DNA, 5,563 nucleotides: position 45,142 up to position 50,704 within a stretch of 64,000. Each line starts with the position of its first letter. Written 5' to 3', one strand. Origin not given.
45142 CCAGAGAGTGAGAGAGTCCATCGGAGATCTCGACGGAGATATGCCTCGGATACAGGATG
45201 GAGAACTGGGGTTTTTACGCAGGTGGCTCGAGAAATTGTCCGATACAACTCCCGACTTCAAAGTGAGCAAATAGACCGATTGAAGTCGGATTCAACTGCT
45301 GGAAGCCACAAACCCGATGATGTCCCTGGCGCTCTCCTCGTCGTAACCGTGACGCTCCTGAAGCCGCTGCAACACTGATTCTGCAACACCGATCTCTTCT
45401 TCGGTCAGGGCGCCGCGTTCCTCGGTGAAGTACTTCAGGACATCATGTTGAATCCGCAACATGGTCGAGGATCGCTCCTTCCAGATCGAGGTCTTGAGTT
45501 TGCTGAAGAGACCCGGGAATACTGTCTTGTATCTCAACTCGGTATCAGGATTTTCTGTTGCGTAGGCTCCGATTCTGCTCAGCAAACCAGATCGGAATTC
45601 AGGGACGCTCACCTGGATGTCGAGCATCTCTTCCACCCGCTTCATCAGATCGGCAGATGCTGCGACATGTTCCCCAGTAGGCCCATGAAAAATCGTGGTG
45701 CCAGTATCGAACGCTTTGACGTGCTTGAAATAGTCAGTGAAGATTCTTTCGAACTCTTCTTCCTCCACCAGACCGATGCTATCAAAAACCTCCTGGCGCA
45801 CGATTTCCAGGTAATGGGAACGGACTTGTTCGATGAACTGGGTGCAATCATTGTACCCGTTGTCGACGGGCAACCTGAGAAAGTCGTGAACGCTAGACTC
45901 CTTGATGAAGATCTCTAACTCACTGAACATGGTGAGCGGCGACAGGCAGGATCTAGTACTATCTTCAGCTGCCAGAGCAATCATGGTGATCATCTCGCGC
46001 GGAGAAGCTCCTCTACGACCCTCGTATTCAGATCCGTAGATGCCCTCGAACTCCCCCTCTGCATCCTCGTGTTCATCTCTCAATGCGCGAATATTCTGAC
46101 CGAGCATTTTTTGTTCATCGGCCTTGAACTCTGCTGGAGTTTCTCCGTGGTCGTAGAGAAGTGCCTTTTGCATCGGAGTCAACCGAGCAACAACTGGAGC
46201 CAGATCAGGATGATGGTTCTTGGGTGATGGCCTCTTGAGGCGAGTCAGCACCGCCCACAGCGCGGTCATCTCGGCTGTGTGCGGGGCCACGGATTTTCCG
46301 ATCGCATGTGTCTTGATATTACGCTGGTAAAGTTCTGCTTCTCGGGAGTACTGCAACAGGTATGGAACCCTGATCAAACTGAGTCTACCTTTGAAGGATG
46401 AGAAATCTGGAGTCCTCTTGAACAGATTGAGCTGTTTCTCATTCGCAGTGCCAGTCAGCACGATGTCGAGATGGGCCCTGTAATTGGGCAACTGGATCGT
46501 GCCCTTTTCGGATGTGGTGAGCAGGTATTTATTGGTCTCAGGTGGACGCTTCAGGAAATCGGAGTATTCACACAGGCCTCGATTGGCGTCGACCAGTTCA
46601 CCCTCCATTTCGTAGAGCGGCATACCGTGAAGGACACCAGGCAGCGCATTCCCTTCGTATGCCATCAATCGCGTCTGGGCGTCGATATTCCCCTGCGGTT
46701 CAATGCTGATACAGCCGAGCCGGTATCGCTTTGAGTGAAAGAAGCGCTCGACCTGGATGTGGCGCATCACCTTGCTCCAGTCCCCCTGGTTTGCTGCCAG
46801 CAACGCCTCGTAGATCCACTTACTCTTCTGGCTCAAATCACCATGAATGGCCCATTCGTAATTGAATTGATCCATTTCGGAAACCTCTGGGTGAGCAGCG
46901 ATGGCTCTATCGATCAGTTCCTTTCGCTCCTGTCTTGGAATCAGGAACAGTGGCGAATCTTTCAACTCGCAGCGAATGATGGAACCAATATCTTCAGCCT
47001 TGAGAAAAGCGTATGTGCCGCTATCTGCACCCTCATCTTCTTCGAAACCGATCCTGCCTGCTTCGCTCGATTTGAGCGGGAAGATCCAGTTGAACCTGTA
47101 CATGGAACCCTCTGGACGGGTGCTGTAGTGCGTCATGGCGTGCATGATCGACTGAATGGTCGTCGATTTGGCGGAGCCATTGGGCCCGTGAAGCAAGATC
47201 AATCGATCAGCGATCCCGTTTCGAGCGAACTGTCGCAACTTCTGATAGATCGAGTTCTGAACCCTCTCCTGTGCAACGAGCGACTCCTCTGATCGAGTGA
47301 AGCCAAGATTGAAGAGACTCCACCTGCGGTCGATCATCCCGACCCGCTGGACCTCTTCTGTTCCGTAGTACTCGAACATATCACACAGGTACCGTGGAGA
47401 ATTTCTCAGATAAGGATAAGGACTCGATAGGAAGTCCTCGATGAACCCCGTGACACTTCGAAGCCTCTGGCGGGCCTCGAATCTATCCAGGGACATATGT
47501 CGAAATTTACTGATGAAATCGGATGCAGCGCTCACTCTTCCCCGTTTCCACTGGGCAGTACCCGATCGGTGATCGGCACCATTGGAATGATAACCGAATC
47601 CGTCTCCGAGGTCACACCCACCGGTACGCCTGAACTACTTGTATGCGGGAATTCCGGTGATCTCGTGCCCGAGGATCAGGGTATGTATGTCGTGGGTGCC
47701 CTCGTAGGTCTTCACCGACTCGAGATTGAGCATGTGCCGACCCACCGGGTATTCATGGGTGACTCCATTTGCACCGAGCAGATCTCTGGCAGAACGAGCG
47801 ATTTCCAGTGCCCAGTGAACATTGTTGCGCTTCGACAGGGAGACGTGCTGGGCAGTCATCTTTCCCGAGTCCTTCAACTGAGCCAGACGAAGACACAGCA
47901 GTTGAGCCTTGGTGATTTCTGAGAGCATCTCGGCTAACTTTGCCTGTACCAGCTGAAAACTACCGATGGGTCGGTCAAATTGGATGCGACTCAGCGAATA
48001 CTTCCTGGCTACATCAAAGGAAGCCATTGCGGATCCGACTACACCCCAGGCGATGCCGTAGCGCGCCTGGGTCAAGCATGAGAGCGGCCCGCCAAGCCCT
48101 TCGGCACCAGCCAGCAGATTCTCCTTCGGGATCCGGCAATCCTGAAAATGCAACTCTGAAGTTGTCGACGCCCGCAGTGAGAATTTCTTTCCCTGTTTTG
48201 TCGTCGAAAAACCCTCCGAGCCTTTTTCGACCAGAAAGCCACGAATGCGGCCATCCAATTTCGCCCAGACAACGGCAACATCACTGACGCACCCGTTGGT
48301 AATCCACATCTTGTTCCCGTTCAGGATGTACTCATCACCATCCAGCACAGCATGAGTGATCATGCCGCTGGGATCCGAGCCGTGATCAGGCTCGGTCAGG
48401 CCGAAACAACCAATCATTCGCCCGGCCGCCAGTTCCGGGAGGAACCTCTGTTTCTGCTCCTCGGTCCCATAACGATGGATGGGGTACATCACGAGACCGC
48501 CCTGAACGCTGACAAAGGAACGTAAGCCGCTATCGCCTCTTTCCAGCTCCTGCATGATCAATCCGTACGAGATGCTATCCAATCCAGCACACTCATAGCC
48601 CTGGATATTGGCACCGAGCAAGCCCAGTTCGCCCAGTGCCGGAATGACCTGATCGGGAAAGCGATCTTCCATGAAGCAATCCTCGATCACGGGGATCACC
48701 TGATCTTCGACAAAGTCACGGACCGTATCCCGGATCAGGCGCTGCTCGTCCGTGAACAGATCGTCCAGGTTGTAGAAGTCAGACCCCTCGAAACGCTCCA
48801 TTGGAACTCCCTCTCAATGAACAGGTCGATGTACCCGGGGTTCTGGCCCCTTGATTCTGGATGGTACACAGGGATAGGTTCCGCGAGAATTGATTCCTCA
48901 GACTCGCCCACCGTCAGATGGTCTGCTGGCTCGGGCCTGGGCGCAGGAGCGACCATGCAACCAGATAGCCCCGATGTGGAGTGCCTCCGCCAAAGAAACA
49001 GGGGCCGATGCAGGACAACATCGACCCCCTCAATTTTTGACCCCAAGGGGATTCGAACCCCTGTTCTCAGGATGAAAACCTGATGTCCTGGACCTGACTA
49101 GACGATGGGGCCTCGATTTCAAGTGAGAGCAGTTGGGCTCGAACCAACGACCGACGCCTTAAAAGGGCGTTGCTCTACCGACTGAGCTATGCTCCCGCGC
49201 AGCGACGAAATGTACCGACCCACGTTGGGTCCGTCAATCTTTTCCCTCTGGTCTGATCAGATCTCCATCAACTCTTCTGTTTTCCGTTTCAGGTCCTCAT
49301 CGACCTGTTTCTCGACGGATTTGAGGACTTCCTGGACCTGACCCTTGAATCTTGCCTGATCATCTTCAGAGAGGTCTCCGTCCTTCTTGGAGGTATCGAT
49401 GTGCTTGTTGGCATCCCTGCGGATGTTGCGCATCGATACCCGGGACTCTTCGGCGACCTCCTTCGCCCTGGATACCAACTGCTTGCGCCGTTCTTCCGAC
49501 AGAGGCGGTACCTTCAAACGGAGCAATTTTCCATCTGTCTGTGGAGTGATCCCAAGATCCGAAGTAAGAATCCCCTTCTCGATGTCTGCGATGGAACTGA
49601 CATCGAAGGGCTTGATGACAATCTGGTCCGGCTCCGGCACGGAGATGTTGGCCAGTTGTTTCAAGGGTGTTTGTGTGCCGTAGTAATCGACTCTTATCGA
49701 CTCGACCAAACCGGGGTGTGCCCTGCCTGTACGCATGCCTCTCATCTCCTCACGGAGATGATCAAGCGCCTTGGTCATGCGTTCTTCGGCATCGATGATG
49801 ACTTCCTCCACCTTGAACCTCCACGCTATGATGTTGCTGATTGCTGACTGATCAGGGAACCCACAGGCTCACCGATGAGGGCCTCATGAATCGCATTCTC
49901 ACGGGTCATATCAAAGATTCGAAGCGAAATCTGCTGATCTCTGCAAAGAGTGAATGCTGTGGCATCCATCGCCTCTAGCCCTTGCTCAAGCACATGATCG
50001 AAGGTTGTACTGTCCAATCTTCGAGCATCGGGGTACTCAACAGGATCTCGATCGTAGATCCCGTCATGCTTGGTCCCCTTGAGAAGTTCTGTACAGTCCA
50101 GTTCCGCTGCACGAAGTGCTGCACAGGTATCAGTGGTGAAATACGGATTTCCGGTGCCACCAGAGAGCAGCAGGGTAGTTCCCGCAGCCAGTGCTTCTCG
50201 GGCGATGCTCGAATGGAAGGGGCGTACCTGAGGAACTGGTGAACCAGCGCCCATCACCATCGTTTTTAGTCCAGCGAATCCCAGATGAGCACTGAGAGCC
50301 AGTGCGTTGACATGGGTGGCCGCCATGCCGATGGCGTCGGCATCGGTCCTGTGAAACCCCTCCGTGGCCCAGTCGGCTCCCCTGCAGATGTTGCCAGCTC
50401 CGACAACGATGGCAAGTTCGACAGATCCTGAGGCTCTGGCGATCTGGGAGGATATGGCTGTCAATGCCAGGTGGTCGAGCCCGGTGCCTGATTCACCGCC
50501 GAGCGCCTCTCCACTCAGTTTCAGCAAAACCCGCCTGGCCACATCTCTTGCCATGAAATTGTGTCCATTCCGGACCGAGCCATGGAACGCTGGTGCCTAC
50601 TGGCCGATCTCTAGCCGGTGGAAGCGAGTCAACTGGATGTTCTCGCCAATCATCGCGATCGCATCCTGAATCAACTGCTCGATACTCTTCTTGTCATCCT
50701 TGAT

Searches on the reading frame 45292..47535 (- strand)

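Call 78: search_protein_families(library=pfam, proteins=[window:45292-47535:-], max_evalue=0.001)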
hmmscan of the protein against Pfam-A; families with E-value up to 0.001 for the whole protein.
window:45292-47535:- (747 aa): 2 families
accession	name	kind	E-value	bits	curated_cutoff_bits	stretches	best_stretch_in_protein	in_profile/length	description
PF06798.17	PrkA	-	2.9e-38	132.4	25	1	455-741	1-254/255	PrkA serine protein kinase C-terminal domain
PF08298.17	AAA_PrkA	-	9.3e-20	71.4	25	1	230-437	150-355/358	PrkA AAA domain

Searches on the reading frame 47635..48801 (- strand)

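Call 78: search_protein_families(library=pfam, proteins=[window:47635-48801:-], max_evalue=0.001)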
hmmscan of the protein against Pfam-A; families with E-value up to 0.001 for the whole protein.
window:47635-48801:- (388 aa): 4 families
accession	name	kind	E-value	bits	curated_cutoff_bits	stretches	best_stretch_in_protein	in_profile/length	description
PF02771.21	Acyl-CoA_dh_N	-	1.7e-35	122.2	22.9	1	17-127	1-112/113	Acyl-CoA dehydrogenase, N-terminal domain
PF00441.29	Acyl-CoA_dh_1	-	2.9e-31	109.1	22.4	1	234-379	2-147/150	Acyl-CoA dehydrogenase, C-terminal domain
PF02770.24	Acyl-CoA_dh_M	-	9.4e-22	77.5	33.3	1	132-222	1-97/97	Acyl-CoA dehydrogenase, middle domain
PF08028.16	Acyl-CoA_dh_2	-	1.2e-09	39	22.7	1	249-369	2-132/134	Acyl-CoA dehydrogenase, C-terminal domain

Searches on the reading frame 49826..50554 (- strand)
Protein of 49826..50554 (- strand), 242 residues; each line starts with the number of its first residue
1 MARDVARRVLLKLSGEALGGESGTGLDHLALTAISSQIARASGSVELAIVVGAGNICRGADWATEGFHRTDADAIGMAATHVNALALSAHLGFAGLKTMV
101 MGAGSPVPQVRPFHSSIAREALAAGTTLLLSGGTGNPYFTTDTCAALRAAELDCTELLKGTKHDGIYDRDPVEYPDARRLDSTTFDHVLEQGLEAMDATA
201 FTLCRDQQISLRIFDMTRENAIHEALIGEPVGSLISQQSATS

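Call 78: search_protein_families(library=pfam, proteins=[window:49826-50554:-], max_evalue=0.001)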
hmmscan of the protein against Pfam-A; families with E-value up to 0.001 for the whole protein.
window:49826-50554:- (242 aa): 1 family
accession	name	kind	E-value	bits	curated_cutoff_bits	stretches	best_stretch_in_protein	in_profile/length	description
PF00696.33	AA_kinase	-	2.5e-27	96.6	24.9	1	8-215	2-234/234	Amino acid kinase family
